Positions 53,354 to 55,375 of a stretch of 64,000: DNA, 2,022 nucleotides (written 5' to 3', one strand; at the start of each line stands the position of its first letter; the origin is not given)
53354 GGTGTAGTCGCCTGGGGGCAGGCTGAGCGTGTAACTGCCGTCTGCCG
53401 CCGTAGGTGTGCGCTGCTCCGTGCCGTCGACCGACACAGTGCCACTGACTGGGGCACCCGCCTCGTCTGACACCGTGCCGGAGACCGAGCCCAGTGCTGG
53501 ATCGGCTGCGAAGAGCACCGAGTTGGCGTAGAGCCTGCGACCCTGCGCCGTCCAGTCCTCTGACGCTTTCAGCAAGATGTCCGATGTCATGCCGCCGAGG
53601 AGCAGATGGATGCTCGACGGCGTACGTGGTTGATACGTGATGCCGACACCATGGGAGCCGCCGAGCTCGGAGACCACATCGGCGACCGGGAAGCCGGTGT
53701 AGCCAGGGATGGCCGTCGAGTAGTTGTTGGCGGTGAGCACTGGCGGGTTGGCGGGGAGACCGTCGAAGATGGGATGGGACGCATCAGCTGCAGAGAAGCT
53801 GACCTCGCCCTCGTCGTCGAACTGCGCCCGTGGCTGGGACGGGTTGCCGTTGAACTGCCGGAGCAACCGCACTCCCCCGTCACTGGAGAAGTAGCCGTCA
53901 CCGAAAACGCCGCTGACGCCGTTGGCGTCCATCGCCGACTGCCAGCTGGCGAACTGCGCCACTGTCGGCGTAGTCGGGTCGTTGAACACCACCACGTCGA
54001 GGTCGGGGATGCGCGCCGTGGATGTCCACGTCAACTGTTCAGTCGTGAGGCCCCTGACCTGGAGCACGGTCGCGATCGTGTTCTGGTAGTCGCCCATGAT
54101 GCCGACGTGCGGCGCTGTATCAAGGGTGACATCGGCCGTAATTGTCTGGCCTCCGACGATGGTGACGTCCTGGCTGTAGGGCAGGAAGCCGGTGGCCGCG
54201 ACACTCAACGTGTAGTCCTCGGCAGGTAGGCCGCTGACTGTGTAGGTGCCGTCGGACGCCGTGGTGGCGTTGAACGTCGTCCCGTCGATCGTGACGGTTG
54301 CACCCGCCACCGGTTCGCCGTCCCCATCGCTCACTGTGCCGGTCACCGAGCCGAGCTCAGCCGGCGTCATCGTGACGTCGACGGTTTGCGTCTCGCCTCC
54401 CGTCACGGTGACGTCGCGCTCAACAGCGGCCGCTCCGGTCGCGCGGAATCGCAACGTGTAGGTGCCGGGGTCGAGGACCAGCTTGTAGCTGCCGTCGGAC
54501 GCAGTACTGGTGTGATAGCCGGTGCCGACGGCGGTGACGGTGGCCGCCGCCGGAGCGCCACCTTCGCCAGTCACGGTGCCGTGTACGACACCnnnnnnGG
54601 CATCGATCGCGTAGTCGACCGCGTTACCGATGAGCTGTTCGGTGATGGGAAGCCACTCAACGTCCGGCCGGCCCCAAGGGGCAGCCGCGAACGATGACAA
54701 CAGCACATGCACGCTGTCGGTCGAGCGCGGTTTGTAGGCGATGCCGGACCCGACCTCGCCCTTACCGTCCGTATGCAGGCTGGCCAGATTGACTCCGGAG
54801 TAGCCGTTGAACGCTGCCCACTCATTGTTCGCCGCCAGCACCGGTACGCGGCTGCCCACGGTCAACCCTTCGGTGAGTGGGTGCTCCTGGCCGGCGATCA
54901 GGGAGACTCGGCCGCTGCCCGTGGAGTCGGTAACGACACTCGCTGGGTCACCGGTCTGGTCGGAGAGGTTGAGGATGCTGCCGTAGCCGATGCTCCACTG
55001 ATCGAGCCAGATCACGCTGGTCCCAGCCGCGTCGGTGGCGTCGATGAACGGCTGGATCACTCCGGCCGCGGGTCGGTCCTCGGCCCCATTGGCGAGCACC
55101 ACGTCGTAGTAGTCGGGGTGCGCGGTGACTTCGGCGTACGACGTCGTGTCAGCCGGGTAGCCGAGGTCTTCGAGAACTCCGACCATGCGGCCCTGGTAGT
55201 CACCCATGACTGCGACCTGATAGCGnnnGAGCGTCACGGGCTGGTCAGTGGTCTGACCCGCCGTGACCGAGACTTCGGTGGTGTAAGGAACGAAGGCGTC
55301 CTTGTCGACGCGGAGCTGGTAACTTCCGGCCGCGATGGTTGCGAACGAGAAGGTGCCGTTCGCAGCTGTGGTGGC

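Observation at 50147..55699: Five tandem, diverged supermodules of about 1.1 kb inside one ORF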

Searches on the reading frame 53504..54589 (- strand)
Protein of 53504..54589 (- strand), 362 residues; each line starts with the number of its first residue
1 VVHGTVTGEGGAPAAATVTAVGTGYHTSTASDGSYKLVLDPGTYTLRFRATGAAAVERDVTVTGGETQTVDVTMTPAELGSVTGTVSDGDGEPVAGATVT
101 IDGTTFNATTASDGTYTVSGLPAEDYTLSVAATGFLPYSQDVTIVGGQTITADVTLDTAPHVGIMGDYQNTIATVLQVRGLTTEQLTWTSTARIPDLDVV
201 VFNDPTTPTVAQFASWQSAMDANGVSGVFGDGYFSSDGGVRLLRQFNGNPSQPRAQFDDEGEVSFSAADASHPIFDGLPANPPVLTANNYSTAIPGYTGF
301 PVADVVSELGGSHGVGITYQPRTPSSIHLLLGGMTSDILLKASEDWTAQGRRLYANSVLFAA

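Call 69: predict_structure(alignment_id=A6)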
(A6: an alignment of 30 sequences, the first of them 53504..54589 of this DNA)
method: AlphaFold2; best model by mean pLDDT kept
length: 362 residues; sequences in the alignment: 30
mean_pLDDT: 94.8   pTM: 0.79
mean pLDDT of the five models: 94.8, 94.7, 94.2, 94.1, 93.7
residues with pLDDT >= 90: 316; 70-90: 46; 50-70: 0; < 50: 0
segments of 3 or more residues with pLDDT < 50: none
pLDDT, mean of each block of 10 residues (from residue 1): 95 96 95 97 96 90 94 91 98 98 94 97 94 96 95 97 97 96 97 97 97 97 98 88 95 85 93 96 92 93 91 95 97 93 95 98 97
secondary structure, 60 per line:
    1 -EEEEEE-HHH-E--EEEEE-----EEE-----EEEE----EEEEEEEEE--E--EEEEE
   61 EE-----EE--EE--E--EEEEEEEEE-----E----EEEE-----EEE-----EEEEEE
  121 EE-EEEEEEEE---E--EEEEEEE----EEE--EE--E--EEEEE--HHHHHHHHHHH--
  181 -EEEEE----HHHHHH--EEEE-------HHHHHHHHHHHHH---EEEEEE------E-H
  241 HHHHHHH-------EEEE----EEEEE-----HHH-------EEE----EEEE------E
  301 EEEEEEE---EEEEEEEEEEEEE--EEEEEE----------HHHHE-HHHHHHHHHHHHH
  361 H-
elements in order: E2-7 E16-20 E26-28 E34-37 E42-50 E56-62 E79-87 E98-101 E107-109 E115-122 E124-131 E138-144 E149-151 E161-165 H168-178 E182-186 H191-196 E199-202 H210-222 E226-231 H240-247 E255-258 E263-267 E283-285 E290-293 E300-307 E311-323 E326-331 H342-345 H348-361
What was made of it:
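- The whole unit models as one body (pLDDT 94.8, pTM 0.79, call 69).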

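Call 71: fold_search(model_id=the predicted structure, library=pdb)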
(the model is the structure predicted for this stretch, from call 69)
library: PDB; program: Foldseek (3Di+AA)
matches with E <= 10: 1365; with E <= 0.001: 129
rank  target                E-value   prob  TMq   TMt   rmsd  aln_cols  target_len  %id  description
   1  6fwv_A                1.3e-10  1.00  0.23  0.16  13.3       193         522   17  The Bacillus anthracis TIE protein (released 2018-08-08)
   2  6fwv_B                2.5e-10  1.00  0.22  0.16  13.9       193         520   17  The Bacillus anthracis TIE protein (released 2018-08-08)
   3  8qox_B                8.7e-09  1.00  0.21  0.17  15.8       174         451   24  Two-component assembly of SlaA and SlaB S-layer proteins of Sulfolobus acidocaldarius (released 2024-02-21)
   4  3phs                  1.2e-08  1.00  0.30  0.42   5.9       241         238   14  Crystal Structure of GBS52, the minor pilin in gram-positive pathogen Streptococcus agalactiae (released 2010-11-17)
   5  4fl4_C                9.2e-08  1.00  0.21  0.24  13.7       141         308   21  Scaffoldin conformation and dynamics revealed by a ternary complex from the Clostridium thermocellum cellulosome (released 2012-06-27)
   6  4oq1                  1.2e-07  1.00  0.29  0.31   6.3       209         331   18  Structure of the Streptococcal ancillary pilin (released 2014-04-23)
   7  4fl4_I                1.3e-07  1.00  0.21  0.24  13.8       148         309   21  Scaffoldin conformation and dynamics revealed by a ternary complex from the Clostridium thermocellum cellulosome (released 2012-06-27)
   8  3kcp_A                1.4e-07  1.00  0.21  0.25  13.5       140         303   21  Crystal structure of interacting Clostridium thermocellum multimodular components (released 2010-02-09)
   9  10ps                  2.4e-07  1.00  0.20  0.14  13.2       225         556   17  Crystal structure of SdrD A2-A3-B1-B2 domains from Staphylococcus aureus JH1 (released 2026-02-11)
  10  4fl4_L                3.2e-07  1.00  0.22  0.25  16.7       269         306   15  Scaffoldin conformation and dynamics revealed by a ternary complex from the Clostridium thermocellum cellulosome (released 2012-06-27)
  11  2nsm                  8.6e-07  1.00  0.21  0.20   2.3        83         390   24  Crystal structure of the human carboxypeptidase N (Kininase I) catalytic domain (released 2007-04-24)
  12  5f44_C                1.6e-06  1.00  0.20  0.26   9.5       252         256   11  Crystal structure of shaft pilin spaA from Lactobacillus rhamnosus GG (released 2016-07-20)
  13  8fia_A                2.0e-06  1.00  0.22  0.05   5.3        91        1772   19  The structure of fly Teneurin self assembly (released 2023-05-03)
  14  2b59_B                2.0e-06  1.00  0.20  0.45   2.7        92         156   23  The type II cohesin dockerin complex (released 2005-10-11)
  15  5aq0_A                3.0e-06  1.00  0.20  0.84   1.5        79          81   29  The structure of the Transthyretin-like domain of the first catalytic domain of the HUMAN Carboxypeptidase D (released 2016-09-28)
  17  7edd                  4.0e-06  1.00  0.22  0.07  11.3       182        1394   14  Crystal structure of a serine protease from Streptococcus pyogenes (released 2021-05-12)
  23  5xyr                  5.4e-06  1.00  0.21  0.06  11.6       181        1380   14  Crystal structure of a serine protease from Streptococcus species (released 2018-08-08)
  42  5aq0_B                1.1e-05  1.00  0.20  0.83   1.7        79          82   29  The structure of the Transthyretin-like domain of the first catalytic domain of the HUMAN Carboxypeptidase D (released 2016-09-28)
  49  6vjb                  1.2e-05  1.00  0.20  0.07  11.4       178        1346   13  Crystal structure of a catalytically inactive CXC Chemokine-degrading protease SpyCEP from Streptococcus pyogenes (released 2020-04-15)
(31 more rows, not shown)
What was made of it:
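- On CarboxypepD_reg (PF13620) transthyretin-like sandwich: Foldseek matches to the carboxypeptidase D TTR-like domain 5aq0 (call 71).
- Closest known: Gram-positive cell-envelope S8 proteinases. Same: Foldseek matched the sandwiches of the unit to SpyCEP chains 7edd, 5xyr and 6vjb (call 71).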

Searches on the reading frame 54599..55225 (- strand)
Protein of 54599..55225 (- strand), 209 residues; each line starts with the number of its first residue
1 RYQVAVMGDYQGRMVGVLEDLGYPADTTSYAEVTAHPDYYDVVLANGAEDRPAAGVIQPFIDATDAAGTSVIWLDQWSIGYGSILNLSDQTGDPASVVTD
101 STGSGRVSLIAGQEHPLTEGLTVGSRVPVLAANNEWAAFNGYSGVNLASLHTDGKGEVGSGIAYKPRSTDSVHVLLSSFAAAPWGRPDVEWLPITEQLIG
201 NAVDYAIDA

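Call 10: search_protein_families(library=pfam, proteins=[window:54599-55225:-], max_evalue=10)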
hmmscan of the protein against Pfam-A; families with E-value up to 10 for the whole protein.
window:54599-55225:- (209 aa): 0 families

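Call 11: search_solved_structures(query=A2, max_evalue=10, show_alignments=2)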
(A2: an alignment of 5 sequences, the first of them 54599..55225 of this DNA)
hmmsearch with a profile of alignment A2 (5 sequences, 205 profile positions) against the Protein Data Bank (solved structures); distinct sequences matched with E-value up to 10: 1.
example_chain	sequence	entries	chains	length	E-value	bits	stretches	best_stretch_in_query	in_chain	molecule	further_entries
8ton_A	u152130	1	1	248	0.56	13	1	105-163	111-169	Protocadherin-15 EC3-EC7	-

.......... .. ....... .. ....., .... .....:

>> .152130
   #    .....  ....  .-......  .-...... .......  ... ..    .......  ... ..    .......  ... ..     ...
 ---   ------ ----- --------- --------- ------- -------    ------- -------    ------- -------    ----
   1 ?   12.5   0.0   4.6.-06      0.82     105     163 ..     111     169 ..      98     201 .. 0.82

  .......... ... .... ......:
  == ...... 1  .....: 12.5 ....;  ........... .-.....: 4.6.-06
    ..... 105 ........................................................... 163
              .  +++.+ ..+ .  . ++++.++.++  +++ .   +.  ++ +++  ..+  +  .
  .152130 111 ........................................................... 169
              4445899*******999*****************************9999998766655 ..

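Call 13: find_homologous_proteins(query=A2, max_evalue=0.001)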
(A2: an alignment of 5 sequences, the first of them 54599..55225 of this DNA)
Query A2 (5 sequences) (209 aa, profile of the alignment): 2 proteins with E <= 0.001 among 8000 candidates.
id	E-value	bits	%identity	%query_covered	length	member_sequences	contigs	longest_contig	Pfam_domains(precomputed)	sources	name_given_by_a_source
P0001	3.1e-51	192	77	48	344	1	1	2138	PF13715.13,PF08308.18,PF13620.13,PF09430.17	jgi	jgi:hypothetical protein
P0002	5.2e-51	191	32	100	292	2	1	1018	PF13620.13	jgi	jgi:Carboxypeptidase regulatory-like domain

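Call 21: search_protein_representatives(alignment_id=A2)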
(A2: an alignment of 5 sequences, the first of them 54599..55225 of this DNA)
Query: 5 sequences, 205 profile positions. Proteins with E-value up to 0.001 (for the whole library): 236; up to 1e-10: 167; up to 1e-30: 55. The best 150 are listed.
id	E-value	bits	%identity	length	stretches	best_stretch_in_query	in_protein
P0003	0.0e+00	1055.5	-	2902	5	2-204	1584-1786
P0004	9.6e-281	939.8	-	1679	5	2-204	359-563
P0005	2.4e-232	781.7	-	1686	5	4-204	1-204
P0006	3.3e-231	778.0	-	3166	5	2-204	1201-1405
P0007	1.3e-209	707.5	-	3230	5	4-204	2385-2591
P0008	2.2e-202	683.9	-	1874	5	3-204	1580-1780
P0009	3.0e-199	673.6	-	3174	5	2-204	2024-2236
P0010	3.4e-195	660.4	-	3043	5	12-204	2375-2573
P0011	1.3e-184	625.8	-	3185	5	2-204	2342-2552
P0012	4.1e-184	624.2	-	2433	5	1-204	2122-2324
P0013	4.7e-174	591.4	-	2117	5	12-204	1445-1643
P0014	3.7e-173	588.4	-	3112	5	2-204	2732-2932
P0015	9.3e-172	583.9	-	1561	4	3-204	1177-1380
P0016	3.4e-167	569.0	-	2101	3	2-203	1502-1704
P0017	5.3e-162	552.0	-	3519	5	3-204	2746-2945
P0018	1.8e-161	550.3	-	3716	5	2-203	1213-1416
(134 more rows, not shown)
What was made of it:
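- Tried and rejected: The exhaustive HMMER search was needed (call 21).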

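Call 62: list_cluster_members(proteins=[P0003, P0006, P0007, P0009, P0010, P0011, P0014, P0017, P0018])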
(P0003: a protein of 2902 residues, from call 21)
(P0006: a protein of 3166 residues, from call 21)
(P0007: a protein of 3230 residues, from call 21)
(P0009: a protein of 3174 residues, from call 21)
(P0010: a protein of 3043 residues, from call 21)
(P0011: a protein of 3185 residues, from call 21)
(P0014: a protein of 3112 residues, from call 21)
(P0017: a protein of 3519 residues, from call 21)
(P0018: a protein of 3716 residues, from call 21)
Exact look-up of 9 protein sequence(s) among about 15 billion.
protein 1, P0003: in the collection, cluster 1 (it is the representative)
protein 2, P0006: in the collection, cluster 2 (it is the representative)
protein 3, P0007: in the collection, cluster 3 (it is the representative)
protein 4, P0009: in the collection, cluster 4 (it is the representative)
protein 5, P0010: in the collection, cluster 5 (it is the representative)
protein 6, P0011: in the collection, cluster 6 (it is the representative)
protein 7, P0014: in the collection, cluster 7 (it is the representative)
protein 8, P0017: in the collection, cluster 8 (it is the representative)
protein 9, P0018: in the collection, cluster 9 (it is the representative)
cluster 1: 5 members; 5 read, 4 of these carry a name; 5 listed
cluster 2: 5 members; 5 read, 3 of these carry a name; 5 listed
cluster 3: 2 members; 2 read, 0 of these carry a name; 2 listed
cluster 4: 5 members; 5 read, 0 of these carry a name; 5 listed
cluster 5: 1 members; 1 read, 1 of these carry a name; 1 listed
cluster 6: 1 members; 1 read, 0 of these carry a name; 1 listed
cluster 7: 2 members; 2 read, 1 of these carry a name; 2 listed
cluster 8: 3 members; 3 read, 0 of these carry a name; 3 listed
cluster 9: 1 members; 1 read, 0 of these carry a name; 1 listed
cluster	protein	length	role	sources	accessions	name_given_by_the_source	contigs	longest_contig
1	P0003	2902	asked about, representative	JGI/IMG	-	subtilisin family serine protease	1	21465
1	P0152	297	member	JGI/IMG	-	Carboxypeptidase regulatory-like domain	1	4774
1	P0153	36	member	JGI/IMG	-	hypothetical protein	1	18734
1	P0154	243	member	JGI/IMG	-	hypothetical protein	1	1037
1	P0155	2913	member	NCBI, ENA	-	-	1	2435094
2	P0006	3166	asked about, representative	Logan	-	-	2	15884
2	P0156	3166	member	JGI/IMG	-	outer membrane protein assembly factor BamB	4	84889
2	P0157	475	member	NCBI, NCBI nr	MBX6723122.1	MAG: carboxypeptidase regulatory-like domain-containing protein, partial ... | carboxypeptidase regulatory-like domain-containing protein [Dactylosporangium sp.]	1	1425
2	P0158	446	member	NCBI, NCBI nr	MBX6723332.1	MAG: carboxypeptidase regulatory-like domain-containing protein, partial ... | carboxypeptidase regulatory-like domain-containing protein [Dactylosporangium sp.]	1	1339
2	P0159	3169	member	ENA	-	-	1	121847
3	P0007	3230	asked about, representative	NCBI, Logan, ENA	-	-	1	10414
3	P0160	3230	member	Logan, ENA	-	-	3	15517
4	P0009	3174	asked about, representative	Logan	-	-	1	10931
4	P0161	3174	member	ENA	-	-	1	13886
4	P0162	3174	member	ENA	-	-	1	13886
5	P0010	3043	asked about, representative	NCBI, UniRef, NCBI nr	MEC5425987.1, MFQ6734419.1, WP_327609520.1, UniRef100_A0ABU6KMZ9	carboxypeptidase regulatory-like domain-containing protein [Virgibacillus sp. C22-A2] | Carboxypeptidase regulatory-like domain-containing protein n=1 Tax=Virgibacillus ...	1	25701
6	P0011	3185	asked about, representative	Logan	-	-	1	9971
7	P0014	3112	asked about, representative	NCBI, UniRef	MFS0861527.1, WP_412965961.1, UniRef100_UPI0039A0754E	carboxypeptidase regulatory-like domain-containing protein [Fredinandcohnia sp. 179-A ... | carboxypeptidase regulatory-like domain-containing protein n=1 Tax=Fredinandcohnia sp. ...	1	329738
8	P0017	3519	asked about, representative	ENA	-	-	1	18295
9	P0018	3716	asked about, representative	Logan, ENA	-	-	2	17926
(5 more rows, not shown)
